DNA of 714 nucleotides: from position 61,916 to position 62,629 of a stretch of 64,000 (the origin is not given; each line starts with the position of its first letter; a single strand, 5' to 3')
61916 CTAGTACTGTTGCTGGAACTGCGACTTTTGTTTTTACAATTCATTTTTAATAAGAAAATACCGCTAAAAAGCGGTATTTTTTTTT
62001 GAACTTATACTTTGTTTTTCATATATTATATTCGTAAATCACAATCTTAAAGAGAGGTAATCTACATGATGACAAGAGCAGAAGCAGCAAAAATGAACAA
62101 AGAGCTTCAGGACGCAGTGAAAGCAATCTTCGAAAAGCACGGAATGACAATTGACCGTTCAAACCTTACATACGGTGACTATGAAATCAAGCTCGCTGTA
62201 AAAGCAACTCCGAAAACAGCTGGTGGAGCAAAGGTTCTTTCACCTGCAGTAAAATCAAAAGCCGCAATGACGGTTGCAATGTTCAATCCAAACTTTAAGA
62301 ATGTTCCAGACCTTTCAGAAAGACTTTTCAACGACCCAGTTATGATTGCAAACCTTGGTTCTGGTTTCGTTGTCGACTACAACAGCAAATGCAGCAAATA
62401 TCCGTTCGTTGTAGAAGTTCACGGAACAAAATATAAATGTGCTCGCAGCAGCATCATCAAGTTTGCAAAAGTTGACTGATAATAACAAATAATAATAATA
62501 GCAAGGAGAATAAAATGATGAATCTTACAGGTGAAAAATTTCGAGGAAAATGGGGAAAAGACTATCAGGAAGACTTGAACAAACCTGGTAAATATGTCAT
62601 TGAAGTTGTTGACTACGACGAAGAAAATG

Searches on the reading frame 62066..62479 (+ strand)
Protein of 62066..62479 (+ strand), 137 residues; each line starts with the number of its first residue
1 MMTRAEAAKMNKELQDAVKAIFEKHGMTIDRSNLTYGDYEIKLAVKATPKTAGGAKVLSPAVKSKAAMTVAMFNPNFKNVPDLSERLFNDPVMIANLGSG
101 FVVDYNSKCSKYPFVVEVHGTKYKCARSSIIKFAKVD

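Call 28: find_encoding_contigs(protein=window:62066-62479:+, flank=10000, max_places=4)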
Protein window:62066-62479:+ (137 aa): 12 contigs read that carry it; 4 places shown.
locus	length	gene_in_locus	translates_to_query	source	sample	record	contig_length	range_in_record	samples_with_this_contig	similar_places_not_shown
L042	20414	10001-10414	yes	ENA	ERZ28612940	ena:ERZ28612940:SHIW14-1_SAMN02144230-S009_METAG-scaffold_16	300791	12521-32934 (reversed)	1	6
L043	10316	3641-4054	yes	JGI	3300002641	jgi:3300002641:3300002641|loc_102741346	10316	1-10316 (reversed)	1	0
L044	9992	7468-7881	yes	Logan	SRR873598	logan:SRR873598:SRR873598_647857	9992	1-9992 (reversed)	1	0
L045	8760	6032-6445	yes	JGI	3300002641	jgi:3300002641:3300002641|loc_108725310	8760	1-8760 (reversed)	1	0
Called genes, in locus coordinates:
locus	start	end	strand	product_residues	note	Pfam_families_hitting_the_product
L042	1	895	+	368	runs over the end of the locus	PF01653:DNA_ligase_aden, PF03120:OB_DNA_ligase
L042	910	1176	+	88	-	-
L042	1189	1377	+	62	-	-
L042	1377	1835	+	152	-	PF00383:dCMP_cyt_deam_1, PF14437:MafB19-deam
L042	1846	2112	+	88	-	-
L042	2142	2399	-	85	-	PF01165:Ribosomal_S21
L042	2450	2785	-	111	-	-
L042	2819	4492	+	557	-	-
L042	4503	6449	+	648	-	-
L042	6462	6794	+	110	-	-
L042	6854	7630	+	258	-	PF13529:Peptidase_C39_2 (weak)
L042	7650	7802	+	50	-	-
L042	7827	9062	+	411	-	-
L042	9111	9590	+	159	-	-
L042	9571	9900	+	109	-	-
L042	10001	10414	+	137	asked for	-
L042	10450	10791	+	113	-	-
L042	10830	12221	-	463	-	PF23023:Anti-Pycsar_Apyc1 (faint), PF00753:Lactamase_B, PF16661:Lactamase_B_6, PF10996:Beta-Casp, PF07521:RMMBL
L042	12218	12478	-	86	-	-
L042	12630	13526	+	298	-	-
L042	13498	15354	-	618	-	-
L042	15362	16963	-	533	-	-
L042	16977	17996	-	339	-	PF00990:GGDEF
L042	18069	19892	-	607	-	-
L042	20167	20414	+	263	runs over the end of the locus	PF01028:Topoisom_I, PF14370:Topo_C_assoc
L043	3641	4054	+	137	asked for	-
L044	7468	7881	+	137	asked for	-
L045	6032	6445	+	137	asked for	-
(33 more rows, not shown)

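Call 45: search_protein_families(library=pfam, proteins=[L042:13501-15381:-, L042:18072-19892:-], max_evalue=0.01)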
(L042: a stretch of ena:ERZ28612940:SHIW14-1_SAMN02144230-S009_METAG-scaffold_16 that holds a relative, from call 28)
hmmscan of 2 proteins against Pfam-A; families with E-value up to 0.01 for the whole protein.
L042:13501-15381:- (627 aa): 1 family
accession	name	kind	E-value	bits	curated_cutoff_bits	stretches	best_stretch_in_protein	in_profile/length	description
PF04967.18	HTH_10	-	0.0066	16.7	23.1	0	571-597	23-49/53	HTH DNA binding domain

L042:18072-19892:- (607 aa): 0 families

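Call 53: search_protein_families(library=phrogs, proteins=[L042:13501-15381:-, L042:18072-19892:-, L042:15365-16963:-], max_evalue=0.001)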
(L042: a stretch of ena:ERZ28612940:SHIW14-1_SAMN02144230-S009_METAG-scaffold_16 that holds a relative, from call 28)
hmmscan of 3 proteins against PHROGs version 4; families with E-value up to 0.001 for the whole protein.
L042:13501-15381:- (627 aa): 0 families

L042:18072-19892:- (607 aa): 0 families

L042:15365-16963:- (533 aa): 0 families

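Call 93: search_protein_families(library=pfam, proteins=[L042:12630-13526:+], max_evalue=0.01)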
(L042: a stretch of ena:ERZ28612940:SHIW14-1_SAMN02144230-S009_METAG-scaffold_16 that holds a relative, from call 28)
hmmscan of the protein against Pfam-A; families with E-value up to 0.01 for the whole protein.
L042:12630-13526:+ (298 aa): 1 family
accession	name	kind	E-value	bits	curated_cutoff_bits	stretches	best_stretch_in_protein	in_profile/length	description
PF03602.21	Cons_hypoth95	-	0.004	17.3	24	0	73-103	104-133/182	Conserved hypothetical protein 95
